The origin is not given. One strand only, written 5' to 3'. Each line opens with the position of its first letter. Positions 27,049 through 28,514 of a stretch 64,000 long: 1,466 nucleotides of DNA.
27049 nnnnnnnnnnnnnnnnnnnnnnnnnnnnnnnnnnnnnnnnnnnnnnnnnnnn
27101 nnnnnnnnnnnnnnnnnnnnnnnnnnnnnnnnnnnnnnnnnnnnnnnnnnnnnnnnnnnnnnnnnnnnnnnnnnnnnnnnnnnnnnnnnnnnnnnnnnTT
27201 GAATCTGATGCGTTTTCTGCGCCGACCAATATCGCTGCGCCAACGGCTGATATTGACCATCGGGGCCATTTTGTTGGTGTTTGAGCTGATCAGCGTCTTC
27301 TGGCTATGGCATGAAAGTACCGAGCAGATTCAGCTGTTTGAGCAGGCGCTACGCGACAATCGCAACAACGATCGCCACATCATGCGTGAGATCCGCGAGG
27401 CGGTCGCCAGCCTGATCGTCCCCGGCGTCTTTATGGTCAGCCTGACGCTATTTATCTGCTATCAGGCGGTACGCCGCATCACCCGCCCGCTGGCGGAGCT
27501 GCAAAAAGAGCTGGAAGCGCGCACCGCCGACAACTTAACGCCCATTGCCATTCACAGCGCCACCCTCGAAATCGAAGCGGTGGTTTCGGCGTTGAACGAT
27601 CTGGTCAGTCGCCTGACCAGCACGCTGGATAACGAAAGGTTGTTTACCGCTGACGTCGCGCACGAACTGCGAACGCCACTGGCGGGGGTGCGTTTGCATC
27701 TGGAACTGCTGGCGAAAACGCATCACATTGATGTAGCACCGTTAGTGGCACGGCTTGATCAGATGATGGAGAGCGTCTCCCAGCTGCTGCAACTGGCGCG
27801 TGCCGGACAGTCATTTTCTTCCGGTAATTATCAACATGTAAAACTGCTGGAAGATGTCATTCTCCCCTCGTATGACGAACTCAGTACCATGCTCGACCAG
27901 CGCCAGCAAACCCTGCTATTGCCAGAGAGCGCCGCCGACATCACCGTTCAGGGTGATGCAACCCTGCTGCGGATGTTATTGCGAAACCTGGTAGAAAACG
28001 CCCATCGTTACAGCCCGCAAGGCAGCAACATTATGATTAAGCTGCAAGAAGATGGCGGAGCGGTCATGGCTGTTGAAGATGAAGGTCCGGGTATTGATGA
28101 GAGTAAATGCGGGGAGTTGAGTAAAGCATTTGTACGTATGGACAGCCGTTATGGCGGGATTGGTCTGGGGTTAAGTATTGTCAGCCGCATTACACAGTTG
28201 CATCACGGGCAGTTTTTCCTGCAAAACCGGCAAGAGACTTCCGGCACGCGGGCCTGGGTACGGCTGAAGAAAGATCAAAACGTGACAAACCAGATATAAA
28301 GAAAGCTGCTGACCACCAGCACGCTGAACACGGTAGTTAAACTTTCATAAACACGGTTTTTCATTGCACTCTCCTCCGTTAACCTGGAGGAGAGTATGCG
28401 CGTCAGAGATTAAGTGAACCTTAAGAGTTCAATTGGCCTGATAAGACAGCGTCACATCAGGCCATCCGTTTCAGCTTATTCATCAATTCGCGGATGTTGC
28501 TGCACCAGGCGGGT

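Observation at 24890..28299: eptA-basR-basS polymyxin-resistance locus present and intact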

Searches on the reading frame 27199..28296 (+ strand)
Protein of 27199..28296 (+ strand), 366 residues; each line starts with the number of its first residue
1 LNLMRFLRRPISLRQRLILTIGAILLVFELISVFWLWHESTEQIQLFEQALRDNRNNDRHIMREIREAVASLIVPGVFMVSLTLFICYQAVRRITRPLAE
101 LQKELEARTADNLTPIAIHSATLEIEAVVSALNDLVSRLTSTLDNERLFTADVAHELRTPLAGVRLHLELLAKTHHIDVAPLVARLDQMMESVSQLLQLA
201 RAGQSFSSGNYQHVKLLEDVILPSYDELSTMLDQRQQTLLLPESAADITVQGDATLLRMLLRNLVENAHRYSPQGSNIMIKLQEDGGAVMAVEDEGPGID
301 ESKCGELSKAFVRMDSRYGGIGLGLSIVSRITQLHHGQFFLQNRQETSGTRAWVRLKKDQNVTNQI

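Call 21: search_protein_families(library=pfam, proteins=[window:27208-28296:+])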
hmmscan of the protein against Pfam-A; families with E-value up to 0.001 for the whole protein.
window:27208-28296:+ (363 aa): 3 families
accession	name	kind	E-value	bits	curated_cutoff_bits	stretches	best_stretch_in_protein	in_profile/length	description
PF02518.31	HATPase_c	-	6.1e-21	75.4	26.4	1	249-356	1-110/111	Histidine kinase-, DNA gyrase B-, and HSP90-like ATPase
PF00512.31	HisKA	-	2.2e-10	40.9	26.9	1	144-200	3-64/66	His Kinase A (phospho-acceptor) domain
PF00672.30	HAMP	-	3.9e-05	24.3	25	1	88-137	3-52/53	HAMP domain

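Call 38: find_homologous_proteins(query=window:27208-28296:+, max_evalue=1e-40)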
Query window:27208-28296:+ (363 aa): 1186 proteins with E <= 1e-40 among 8000 candidates; the best 120 are listed.
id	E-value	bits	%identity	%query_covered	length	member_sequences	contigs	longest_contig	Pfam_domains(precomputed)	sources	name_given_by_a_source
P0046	1.8e-257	870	99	74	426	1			PF00672.31,PF26769.1,PF02518.32,PF00512.32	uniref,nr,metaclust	uniref:Sensor protein BasS n=2 Tax=Escherichia coli TaxID=562 RepID=A0A0U3ACQ9_ECOLX|nr:BasS [Escher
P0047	2.5e-256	867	77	100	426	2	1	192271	PF00672.31,PF26769.1,PF02518.32,PF00512.32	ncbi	ncbi:two-component system sensor histidine kinase PmrB [Escherichia coli]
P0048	3.2e-252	853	85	100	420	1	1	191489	PF00672.31,PF26769.1,PF02518.32,PF00512.32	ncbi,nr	ncbi:TPA: two-component system sensor histidine kinase PmrB [Escherichia coli]|nr:two-component syst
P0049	5.4e-238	806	87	100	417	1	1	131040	PF26769.1,PF02518.32,PF00512.32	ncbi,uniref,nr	ncbi:two-component system sensor histidine kinase PmrB [Escherichia coli]|uniref:two-component syste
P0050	1.3e-231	785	95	100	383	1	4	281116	PF26769.1,PF02518.32,PF00512.32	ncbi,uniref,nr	ncbi:two-component system sensor histidine kinase PmrB [Escherichia coli]|uniref:two-component syste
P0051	3.1e-231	784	95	100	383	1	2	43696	PF26769.1,PF02518.32,PF00512.32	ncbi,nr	ncbi:TPA: two-component system sensor histidine kinase PmrB [Escherichia coli]|nr:two-component syst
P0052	6.6e-231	783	94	100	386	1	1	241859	PF00672.31,PF26769.1,PF02518.32,PF00512.32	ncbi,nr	ncbi:two-component system sensor histidine kinase PmrB [Escherichia coli]|nr:two-component system se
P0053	1.1e-229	779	94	100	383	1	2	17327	PF26769.1,PF02518.32,PF00512.32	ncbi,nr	ncbi:TPA: two-component system sensor histidine kinase PmrB [Escherichia coli]|nr:two-component syst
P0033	3.1e-228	774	99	100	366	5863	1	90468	PF26769.1,PF02518.32,PF00512.32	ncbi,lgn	ncbi:two-component system sensor histidine kinase PmrB [Escherichia coli]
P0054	3.6e-228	774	100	99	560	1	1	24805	PF26769.1,PF02518.32,PF00486.35,PF00512.32,PF00072.31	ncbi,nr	ncbi:MAG: two-component system sensor histidine kinase PmrB [Escherichia coli]|nr:two-component syst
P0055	3.9e-227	771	97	100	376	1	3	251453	PF26769.1,PF02518.32,PF00512.32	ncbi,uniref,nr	ncbi:two-component system sensor histidine kinase PmrB [Escherichia coli]|uniref:two-component syste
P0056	5.1e-225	764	96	100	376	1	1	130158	PF00672.31,PF26769.1,PF02518.32,PF00512.32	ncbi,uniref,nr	ncbi:two-component system sensor histidine kinase PmrB [Escherichia coli]|uniref:two-component syste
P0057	6.5e-225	763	96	100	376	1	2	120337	PF26769.1,PF02518.32,PF00512.32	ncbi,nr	ncbi:TPA: two-component system sensor histidine kinase PmrB [Escherichia coli]|nr:two-component syst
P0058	1.7e-224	762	98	100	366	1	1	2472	PF26769.1,PF02518.32,PF00512.32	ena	-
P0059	6.2e-219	744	97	100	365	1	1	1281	PF02518.32,PF00512.32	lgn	-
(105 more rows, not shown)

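Call 48: search_protein_families(library=ncbifam, proteins=[window:27199-28296:+], max_evalue=0.00001)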
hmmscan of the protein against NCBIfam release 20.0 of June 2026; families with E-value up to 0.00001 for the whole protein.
seq(366 aa): 60 families (the best 25 are shown)
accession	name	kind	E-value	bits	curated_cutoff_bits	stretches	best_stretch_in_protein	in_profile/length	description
NF008025.0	PRK10755.1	equivalog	3.8e-194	644.3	314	1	5-362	2-360/362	two-component system sensor histidine kinase PmrB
NF007664.1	PRK10337.1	equivalog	5.4e-42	144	475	1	67-347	151-434/442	quorum sensing histidine kinase QseC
NF007004.0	PRK09467.1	equivalog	9e-37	126.9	415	1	68-356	154-434/440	two-component system sensor histidine kinase EnvZ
TIGR01386.1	cztS_silS_copS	subfamily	6.6e-35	121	292.55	1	54-344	151-446/457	heavy metal sensor histidine kinase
TIGR02966.1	phoR_proteo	equivalog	2.1e-33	115.8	334.2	1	109-343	78-321/333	phosphate regulon sensor histidine kinase PhoR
NF008312.0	PRK11100.1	equivalog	6.9e-30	104.3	356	1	61-359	173-475/477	two-component system sensor histidine kinase CreC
NF007898.0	PRK10604.1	equivalog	8.7e-29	100.9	478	1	123-357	189-422/433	two-component system sensor histidine kinase RstB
NF052314.1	T9SS_HK_PorY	subfamily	9.4e-29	100.7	350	1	65-338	129-402/418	PorY family sensor histidine kinase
NF012163.2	BaeS_SmeS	equivalog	1.7e-28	99.8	500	1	77-341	171-442/457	sensor histidine kinase efflux regulator BaeS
NF033092.0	HK_WalK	equivalog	4.5e-28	98.2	725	1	118-354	345-590/594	cell wall metabolism sensor histidine kinase WalK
NF007345.0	PRK09835.1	subfamily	8.4e-28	97.1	423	1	65-356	180-478/482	Cu(+)/Ag(+) sensor histidine kinase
NF007007.0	PRK09470.1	equivalog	1.5e-27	96.7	486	1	61-339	162-441/463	envelope stress sensor histidine kinase CpxA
NF046044.1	PnpS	equivalog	2.7e-27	95.8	400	1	115-356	141-389/390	two-component system histidine kinase PnpS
NF041735.1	hist_kin_RppB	equivalog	4.4e-27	95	400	1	147-346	217-428/438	two-component system sensor histidine kinase RppB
NF045900.1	HisKinCpxALeg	equivalog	2.3e-25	89.3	800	1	77-347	159-441/451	two-component system sensor histidine kinase CpxA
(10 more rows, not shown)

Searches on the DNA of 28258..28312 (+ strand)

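Call 22: search_dna_similar(query=window:28258-28312:+, collection=ecoli_genomes, mode=near, max_evalue=10, max_rows=40)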
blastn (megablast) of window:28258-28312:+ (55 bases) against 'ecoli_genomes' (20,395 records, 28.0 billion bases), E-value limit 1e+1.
Records with a match: 2; places in all: 2; records where one place covers at least 80% of the query: 2.
Genomes with a match: 2 of 5426; with a place that covers at least 80% of the query: 2. Places per genome that has any: lowest 1, median 1, highest 1. On chromosomes: 2 places; on plasmids: 0.
Best place of each record, by identity: 95-99% 2.
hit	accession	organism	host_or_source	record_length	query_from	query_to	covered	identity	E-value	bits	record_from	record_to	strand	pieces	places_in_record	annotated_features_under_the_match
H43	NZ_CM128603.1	Escherichia coli strain E203449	Homo sapiens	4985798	1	55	100%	98.2%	4e-18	97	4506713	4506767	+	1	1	pmrB: two-component system sensor histidine kinase PmrB | pmrR: LpxT activity modulator PmrR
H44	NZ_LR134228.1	Escherichia coli strain NCTC9699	missing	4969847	1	55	100%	98.2%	4e-18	97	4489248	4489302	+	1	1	pmrB: two-component system sensor histidine kinase PmrB | pmrR: LpxT activity modulator PmrR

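Call 23: get_annotated_region(hit=H44, flank=4500)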
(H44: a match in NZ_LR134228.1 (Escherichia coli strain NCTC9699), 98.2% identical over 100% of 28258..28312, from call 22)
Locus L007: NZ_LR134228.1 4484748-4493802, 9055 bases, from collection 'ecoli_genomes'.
description: Escherichia coli strain NCTC9699 chromosome 1, complete sequence
organism: Escherichia coli strain NCTC9699 (NCBI taxid 562)
replicon: chromosome; assembly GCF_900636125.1
host: missing; source: not available: to be reported later; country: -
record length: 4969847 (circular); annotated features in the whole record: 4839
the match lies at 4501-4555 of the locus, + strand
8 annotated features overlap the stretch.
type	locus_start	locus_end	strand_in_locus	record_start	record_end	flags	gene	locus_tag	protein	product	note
CDS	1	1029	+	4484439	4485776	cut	adiC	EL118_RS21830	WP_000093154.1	arginine/agmatine antiporter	-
CDS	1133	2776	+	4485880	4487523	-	eptA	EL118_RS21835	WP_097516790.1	phosphoethanolamine transferase EptA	-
CDS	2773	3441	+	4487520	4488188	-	basR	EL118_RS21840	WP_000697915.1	two-component system response regulator BasR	-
CDS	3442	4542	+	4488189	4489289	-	pmrB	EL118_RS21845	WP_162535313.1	two-component system sensor histidine kinase PmrB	-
CDS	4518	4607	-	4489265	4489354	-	pmrR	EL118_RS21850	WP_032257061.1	LpxT activity modulator PmrR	-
CDS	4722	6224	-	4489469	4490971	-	proP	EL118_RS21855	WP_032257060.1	glycine betaine/L-proline transporter ProP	-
CDS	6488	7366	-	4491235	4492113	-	rdcB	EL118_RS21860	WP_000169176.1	YjcZ-like family protein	-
CDS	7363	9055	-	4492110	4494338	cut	crfC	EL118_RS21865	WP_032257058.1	clamp-binding protein CrfC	-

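Call 24: get_annotated_region(hit=H43, flank=4500)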
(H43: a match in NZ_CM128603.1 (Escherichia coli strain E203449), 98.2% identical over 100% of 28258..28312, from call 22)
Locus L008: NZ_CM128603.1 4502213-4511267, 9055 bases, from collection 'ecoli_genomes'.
description: Escherichia coli strain E203449 chromosome, whole genome shotgun sequence
organism: Escherichia coli strain E203449 (NCBI taxid 562)
replicon: chromosome; assembly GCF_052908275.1
host: Homo sapiens; source: stool; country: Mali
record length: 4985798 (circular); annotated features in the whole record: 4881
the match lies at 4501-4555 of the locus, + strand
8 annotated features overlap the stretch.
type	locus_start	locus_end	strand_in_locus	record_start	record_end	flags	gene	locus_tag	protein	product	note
CDS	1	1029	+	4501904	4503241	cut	adiC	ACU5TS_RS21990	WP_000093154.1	arginine/agmatine antiporter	-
CDS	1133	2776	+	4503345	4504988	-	eptA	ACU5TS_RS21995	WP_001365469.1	phosphoethanolamine transferase EptA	-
CDS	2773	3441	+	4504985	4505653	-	basR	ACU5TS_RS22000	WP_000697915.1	two-component system response regulator BasR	-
CDS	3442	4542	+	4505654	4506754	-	pmrB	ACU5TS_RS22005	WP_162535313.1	two-component system sensor histidine kinase PmrB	-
CDS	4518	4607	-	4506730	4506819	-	pmrR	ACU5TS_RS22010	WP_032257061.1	LpxT activity modulator PmrR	-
CDS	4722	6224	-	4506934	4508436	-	proP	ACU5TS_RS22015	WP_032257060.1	glycine betaine/L-proline transporter ProP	-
CDS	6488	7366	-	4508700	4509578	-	rdcB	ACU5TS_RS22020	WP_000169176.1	YjcZ-like family protein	-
CDS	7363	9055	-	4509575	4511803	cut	crfC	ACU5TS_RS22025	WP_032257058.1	clamp-binding protein CrfC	-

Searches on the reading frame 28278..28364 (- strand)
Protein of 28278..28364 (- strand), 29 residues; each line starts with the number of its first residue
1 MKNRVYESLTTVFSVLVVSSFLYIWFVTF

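Call 21: search_protein_families(library=pfam, proteins=[window:28278-28364:-])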
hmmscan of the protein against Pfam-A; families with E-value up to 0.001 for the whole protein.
window:28278-28364:- (29 aa): 0 families

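Call 48: search_protein_families(library=ncbifam, proteins=[window:28278-28364:-], max_evalue=0.00001)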
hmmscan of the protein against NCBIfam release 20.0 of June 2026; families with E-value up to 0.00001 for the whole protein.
seq(29 aa): 1 family
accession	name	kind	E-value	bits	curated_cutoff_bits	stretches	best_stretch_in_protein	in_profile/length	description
NF033224.1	PmrR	equivalog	3e-19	68.5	30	1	1-29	1-29/29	LpxT activity modulator PmrR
